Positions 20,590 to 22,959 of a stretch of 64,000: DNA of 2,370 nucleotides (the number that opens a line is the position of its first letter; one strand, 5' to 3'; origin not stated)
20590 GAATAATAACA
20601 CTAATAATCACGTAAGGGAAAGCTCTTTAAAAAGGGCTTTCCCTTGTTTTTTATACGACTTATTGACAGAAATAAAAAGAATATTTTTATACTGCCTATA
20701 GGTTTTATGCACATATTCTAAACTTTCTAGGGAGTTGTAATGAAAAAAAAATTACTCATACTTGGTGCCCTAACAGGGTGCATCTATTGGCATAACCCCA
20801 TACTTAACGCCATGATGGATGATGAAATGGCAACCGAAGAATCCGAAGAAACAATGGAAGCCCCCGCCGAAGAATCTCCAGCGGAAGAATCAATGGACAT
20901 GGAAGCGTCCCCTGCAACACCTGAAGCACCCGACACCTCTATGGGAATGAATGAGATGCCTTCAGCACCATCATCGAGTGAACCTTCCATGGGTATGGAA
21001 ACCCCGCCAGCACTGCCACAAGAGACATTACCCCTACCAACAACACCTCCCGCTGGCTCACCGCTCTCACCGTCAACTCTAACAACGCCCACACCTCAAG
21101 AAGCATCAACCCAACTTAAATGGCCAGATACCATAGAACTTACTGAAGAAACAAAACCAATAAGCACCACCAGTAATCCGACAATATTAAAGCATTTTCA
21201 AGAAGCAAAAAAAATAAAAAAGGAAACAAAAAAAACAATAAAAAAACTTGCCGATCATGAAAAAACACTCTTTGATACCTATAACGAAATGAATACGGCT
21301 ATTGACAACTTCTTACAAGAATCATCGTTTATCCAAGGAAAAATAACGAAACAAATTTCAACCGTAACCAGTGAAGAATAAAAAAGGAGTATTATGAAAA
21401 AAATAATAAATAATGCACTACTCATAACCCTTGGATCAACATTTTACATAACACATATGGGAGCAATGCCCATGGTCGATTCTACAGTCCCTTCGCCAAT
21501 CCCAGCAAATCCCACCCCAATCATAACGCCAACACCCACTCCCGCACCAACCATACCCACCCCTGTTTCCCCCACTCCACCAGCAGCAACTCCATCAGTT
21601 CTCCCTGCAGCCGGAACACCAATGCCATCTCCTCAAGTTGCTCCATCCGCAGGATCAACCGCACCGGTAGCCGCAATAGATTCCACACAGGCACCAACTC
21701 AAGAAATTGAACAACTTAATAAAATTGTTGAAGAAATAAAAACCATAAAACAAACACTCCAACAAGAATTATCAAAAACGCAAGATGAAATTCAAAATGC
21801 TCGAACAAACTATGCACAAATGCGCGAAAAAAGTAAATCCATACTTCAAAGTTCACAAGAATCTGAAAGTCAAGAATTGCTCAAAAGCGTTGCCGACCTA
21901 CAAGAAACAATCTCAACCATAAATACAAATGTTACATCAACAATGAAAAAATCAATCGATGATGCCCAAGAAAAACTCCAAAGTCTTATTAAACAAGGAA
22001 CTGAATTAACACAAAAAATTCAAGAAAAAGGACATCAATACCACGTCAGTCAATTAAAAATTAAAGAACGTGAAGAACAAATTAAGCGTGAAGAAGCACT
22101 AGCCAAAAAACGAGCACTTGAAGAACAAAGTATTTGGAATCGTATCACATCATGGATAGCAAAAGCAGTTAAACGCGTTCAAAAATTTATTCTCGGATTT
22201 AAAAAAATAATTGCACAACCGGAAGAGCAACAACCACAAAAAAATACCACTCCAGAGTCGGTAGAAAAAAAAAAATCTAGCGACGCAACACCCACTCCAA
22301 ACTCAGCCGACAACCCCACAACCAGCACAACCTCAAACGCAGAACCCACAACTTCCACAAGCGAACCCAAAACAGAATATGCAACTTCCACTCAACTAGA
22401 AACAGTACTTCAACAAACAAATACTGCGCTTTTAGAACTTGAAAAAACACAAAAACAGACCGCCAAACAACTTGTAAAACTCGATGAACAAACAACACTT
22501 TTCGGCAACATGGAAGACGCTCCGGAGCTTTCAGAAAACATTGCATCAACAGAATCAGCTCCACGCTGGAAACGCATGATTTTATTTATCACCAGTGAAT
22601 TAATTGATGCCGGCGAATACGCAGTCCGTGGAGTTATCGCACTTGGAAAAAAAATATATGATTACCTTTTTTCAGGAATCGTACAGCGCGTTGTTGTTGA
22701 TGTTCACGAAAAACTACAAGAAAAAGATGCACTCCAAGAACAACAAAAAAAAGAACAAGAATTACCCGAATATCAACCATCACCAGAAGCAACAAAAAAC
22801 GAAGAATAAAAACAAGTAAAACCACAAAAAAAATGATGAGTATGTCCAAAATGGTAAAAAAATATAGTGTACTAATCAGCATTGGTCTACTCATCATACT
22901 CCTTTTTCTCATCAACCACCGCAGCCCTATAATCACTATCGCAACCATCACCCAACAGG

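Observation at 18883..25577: Block of three architecture-related secreted Pro-rich/coiled-coil proteins ending in a membrane-anchored double M16 peptidase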

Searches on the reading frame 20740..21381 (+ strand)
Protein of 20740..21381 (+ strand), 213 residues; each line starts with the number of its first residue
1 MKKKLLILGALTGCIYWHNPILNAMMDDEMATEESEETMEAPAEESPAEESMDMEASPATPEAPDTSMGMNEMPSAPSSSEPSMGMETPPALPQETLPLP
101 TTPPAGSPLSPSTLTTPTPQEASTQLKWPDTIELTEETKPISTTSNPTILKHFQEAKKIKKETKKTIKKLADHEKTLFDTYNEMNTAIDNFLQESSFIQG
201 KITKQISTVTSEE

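Call 3: search_protein_families(library=pfam, proteins=[window:20740-21381:+], max_evalue=1)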
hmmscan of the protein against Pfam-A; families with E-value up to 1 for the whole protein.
window:20740-21381:+ (213 aa): 5 families
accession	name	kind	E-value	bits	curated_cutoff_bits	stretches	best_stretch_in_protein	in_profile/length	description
PF20648.2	DUF6809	-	0.0014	19.8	27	1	154-200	28-74/85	Family of unknown function (DUF6809)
PF03929.21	PepSY_TM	-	0.067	13.4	28.8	1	5-72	14-55/295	PepSY-associated TM region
PF11932.13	DUF3450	-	0.071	12.8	32.6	1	148-195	20-67/241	Protein of unknown function (DUF3450)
PF21370.4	PAS_GdpP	-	0.1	13.4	27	0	14-36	24-46/90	Cyclic-di-AMP phosphodiesterase GdpP-like, PAS domain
PF15935.10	RnlA_toxin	-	0.13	12.9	27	1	140-205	9-74/87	RNase LS, bacterial toxin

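Call 4: search_protein_families(library=ncbifam, proteins=[window:20740-21381:+], max_evalue=1)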
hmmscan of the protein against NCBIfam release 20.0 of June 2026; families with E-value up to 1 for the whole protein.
window:20740-21381:+ (213 aa): 0 families

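Call 13: find_homologous_proteins(query=window:20740-21381:+)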
Query window:20740-21381:+ (213 aa): 2 proteins with E <= 0.001 among 465 candidates.
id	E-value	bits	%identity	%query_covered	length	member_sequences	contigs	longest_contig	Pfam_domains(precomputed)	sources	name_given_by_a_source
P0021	6.4e-109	380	100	89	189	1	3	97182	-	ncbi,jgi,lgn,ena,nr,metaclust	ncbi:MAG: Collagen-binding adhesin [candidate division TM6 bacterium GW2011_GWF2_38_10]|nr:MAG: Coll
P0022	7.5e-83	295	79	89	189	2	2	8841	-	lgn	-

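Call 76: search_solved_structures(query=A2, max_evalue=1)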
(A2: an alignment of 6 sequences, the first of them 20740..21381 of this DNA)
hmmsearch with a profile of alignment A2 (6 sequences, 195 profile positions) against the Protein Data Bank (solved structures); distinct sequences matched with E-value up to 1: 14.
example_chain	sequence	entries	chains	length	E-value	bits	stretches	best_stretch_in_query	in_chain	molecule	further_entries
5vgz_E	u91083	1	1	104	0.021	18.1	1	134-183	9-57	26S proteasome regulatory subunit 10B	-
9szv_E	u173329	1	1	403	0.092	16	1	134-182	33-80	26S proteasome regulatory subunit 10B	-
6epc_L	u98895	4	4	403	0.1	15.8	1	134-182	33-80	Proteasome 26S subunit, ATPase 6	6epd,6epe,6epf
22mm_E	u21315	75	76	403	0.1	15.8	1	134-182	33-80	Proteasome 26S subunit, ATPase 6 | 26S protease regulatory subunit 10B | 26S proteasome regulatory subunit 10B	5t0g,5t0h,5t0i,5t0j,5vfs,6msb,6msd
5m32_f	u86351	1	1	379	0.17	15.1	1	134-182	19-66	26S protease regulatory subunit 10B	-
12bm_E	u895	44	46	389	0.17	15.1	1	134-182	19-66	26S protease regulatory subunit 10B | 26S proteasome regulatory subunit 10B | RPT4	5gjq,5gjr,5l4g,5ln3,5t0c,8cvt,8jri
5vfp_E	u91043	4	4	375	0.19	14.9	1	135-182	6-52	26S proteasome regulatory subunit 10B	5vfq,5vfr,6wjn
5vhf_E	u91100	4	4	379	0.2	14.9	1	134-182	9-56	26S proteasome regulatory subunit 10B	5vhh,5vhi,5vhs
2lyc_A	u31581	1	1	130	0.21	14.8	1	152-186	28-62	Spindle and kinetochore-associated protein 1 homolog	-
1yo6_A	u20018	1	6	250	0.46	13.7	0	118-174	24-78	Putative Carbonyl Reductase Sniffer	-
3vjf_A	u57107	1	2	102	0.48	13.6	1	131-175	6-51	WA20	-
1ezj_A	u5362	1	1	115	0.53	13.5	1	113-161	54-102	NUCLEOCAPSID PHOSPHOPROTEIN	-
9njt_A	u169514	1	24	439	0.75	13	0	31-102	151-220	Dihydrolipoyllysine-residue succinyltransferase component of 2-oxoglutarate dehydrogenase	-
6kos_A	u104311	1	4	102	0.85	12.8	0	131-174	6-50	SUWA (Super WA20)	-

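Call 78: search_protein_families(library=pfam, alignment_id=A2, max_evalue=0.1)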
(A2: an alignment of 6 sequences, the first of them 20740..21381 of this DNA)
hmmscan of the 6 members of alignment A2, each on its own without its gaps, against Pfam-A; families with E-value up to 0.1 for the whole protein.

A. member 1, window:20740-21381:+ (213 aa): 3 families
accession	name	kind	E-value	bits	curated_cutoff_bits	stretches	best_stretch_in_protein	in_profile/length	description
PF20648.2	DUF6809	-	0.0014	19.8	27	1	154-200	28-74/85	Family of unknown function (DUF6809)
PF03929.21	PepSY_TM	-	0.067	13.4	28.8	0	5-72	14-55/295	PepSY-associated TM region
PF11932.13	DUF3450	-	0.071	12.8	32.6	1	148-195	20-67/241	Protein of unknown function (DUF3450)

B. families by the number of members that match (of 6 scanned): 17 families
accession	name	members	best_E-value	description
PF20648.2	DUF6809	2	0.0014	Family of unknown function (DUF6809)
PF06419.17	COG6_N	2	0.0059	Conserved oligomeric complex COG6, N-terminal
PF10046.14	BLOC1_2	1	0.012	Biogenesis of lysosome-related organelles complex-1 subunit 2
PF23326.1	UBL_UBAC1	1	0.014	UBAC1 UBL-like domain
PF05791.16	Bacillus_HBL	1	0.019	Bacillus haemolytic enterotoxin (HBL)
PF03148.19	Tektin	1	0.02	Tektin family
PF25762.1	HAUS1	1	0.027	HAUS augmin-like complex subunit 1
PF06785.16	UPF0242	1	0.039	Uncharacterised protein family (UPF0242) N-terminus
PF04513.17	Baculo_PEP_C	1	0.04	Baculovirus polyhedron envelope protein, PEP, C terminus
PF25792.1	BREX_BrxC_helical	1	0.044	BREX ATP-binding protein BrxC alpha helical domain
PF08287.16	DASH_Spc19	1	0.051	Spc19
PF00435.27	Spectrin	1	0.054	Spectrin repeat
PF20990.2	DUF2207_C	1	0.066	Predicted membrane protein (DUF2207) C-terminal domain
PF03929.21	PepSY_TM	1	0.067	PepSY-associated TM region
PF11932.13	DUF3450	1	0.071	Protein of unknown function (DUF3450)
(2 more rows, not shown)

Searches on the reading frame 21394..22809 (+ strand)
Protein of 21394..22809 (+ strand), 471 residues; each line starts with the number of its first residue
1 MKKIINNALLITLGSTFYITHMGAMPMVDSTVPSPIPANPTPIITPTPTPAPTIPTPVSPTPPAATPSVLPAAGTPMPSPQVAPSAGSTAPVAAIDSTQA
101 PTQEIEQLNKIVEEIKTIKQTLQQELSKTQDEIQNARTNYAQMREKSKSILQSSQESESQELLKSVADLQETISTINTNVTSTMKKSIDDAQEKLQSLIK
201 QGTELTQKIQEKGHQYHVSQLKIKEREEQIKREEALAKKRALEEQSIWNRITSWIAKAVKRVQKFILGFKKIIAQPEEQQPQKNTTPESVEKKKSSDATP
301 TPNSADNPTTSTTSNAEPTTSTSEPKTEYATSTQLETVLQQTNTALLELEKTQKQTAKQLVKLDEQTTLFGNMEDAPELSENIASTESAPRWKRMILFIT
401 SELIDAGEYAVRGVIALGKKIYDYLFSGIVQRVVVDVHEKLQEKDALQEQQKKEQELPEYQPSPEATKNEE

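Call 3: search_protein_families(library=pfam, proteins=[window:21394-22809:+], max_evalue=1)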
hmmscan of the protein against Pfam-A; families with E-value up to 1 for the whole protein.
window:21394-22809:+ (471 aa): 5 families
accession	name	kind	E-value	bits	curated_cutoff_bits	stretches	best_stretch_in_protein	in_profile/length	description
PF06705.16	SF-assemblin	-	0.0099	15.7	30.6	1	103-263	31-191/247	SF-assemblin/beta giardin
PF08614.16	ATG16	-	0.076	13.6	33.7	1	294-366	37-110/200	Autophagy protein 16 (ATG16)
PF25100.1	DUF7809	-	0.24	12.1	27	1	106-204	55-155/160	Domain of unknown function (DUF7809)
PF17408.7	MCD_N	-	0.32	11.6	22.4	0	130-175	5-52/85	Malonyl-CoA decarboxylase N-terminal domain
PF06015.17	Chordopox_A30L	-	0.32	11.3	25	0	160-188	23-51/71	Chordopoxvirus A30L protein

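Call 4: search_protein_families(library=ncbifam, proteins=[window:21394-22809:+], max_evalue=1)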
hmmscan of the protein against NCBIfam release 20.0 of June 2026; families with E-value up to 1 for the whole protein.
window:21394-22809:+ (471 aa): 6 families
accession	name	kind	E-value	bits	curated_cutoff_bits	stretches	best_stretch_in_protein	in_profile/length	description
NF045976.1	MAG1360_fam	equivalog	0.0044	15.1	200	1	107-266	146-307/777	MAG1360 family OppF-related protein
TIGR02169.1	SMC_prok_A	equivalog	0.029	12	729.4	1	102-351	730-973/1165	chromosome segregation protein SMC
NF033632.1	SLATT_4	domain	0.051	13.4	55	1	128-197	81-152/154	SLATT domain-containing protein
NF058533.1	antiphage_ProA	equivalog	0.17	9.2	1500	1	114-366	844-1103/1903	anti-phage protein ProA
NF040983.1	BimA_second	exception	0.34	9.7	600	1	25-108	78-157/381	trimeric autotransporter actin-nucleating factor BimA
TIGR02168.1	SMC_prok_B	equivalog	0.47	8.1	567.35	0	98-379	674-961/1181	chromosome segregation protein SMC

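Call 12: find_homologous_proteins(query=window:21394-22809:+)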
Query window:21394-22809:+ (471 aa): 1 proteins with E <= 0.001 among 8000 candidates.
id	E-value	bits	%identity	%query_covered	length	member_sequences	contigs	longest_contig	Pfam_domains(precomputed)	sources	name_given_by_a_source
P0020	1.1e-204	698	83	79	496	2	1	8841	-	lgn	-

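Call 75: search_solved_structures(query=A3, max_evalue=1)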
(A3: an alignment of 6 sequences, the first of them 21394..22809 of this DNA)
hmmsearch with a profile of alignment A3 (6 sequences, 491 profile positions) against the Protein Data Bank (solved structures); distinct sequences matched with E-value up to 1: 19.
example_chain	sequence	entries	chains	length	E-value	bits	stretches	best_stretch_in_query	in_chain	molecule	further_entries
6r17_A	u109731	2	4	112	0.0026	20.2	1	167-266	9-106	Synaptonemal complex central element protein 2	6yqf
30dr_S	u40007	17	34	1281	0.0048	19.3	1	35-256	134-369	Dynactin subunit 1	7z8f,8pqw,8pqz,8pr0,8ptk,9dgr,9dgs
6znl_Z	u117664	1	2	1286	0.0067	18.8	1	35-255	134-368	Dynactin subunit 1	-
9b7j_S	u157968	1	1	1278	0.015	17.7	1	38-255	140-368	Dynactin subunit 1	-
9b7j_s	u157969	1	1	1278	0.015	17.7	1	38-255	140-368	Dynactin subunit 1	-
7upo_B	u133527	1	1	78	0.02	17.3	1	242-301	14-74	DHT03 protein B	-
7upq_B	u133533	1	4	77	0.046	16.1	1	242-301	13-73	DHT03 protein B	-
4jzl_A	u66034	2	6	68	0.062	15.7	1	142-174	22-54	B-cell receptor-associated protein 31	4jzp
8xwx_E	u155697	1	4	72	0.063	15.6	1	142-174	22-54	B-cell receptor-associated protein 31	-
7o97_A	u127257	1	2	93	0.15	14.3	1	114-172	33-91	hypothetical protein UY81_C0065G0003 from Candidatus Giovannonibacteria bacterium converte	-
4w7y_A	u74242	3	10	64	0.18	14.1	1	143-174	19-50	B-cell receptor-associated protein 29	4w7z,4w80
2c4f_T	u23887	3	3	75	0.33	13.2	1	385-442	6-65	TISSUE FACTOR PRECURSOR | Tissue factor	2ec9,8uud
1f6f_A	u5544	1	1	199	0.38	13.1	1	148-198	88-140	PLACENTAL LACTOGEN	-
1dan_T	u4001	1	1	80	0.39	13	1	385-442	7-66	SOLUBLE TISSUE FACTOR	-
4c7n_B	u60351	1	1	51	0.46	12.8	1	357-389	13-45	SYNTHETIC ALPHA-HELIX, IM10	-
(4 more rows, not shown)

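Call 77: search_protein_families(library=pfam, alignment_id=A3, max_evalue=0.1)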
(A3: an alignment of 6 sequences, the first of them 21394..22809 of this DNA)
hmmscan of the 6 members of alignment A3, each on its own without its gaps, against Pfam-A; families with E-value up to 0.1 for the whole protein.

A. member 1, window:21394-22809:+ (471 aa): 2 families
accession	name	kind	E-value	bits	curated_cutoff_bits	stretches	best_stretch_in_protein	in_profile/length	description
PF06705.16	SF-assemblin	-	0.0099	15.7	30.6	1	103-263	31-191/247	SF-assemblin/beta giardin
PF08614.16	ATG16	-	0.076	13.6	33.7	0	294-366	37-110/200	Autophagy protein 16 (ATG16)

B. families by the number of members that match (of 6 scanned): 15 families
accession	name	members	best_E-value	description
PF08614.16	ATG16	2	0.002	Autophagy protein 16 (ATG16)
PF06705.16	SF-assemblin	2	0.0099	SF-assemblin/beta giardin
PF08702.15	Fib_alpha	2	0.023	Fibrinogen alpha/beta chain family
PF02601.20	Exonuc_VII_L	1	0.0013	Exonuclease VII, large subunit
PF19453.4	DUF5991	1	0.0043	Family of unknown function (DUF5991)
PF25101.1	Spectrin_7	1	0.018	Animal spectrin repeats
PF05615.18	THOC7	1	0.027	Tho complex subunit 7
PF07439.16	DUF1515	1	0.03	Protein of unknown function (DUF1515)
PF14942.11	Muted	1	0.03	Organelle biogenesis, Muted-like protein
PF20648.2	DUF6809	1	0.031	Family of unknown function (DUF6809)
PF20492.3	ERM_helical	1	0.031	Ezrin/radixin/moesin, alpha-helical domain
PF03836.20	RasGAP_C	1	0.044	RasGAP C-terminus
PF06320.18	GCN5L1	1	0.054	GCN5-like protein 1 (GCN5L1)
PF14303.12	NAM-associated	1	0.055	No apical meristem-associated C-terminal domain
PF15299.11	ALS2CR8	1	0.09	Amyotrophic lateral sclerosis 2 chromosomal region candidate gene 8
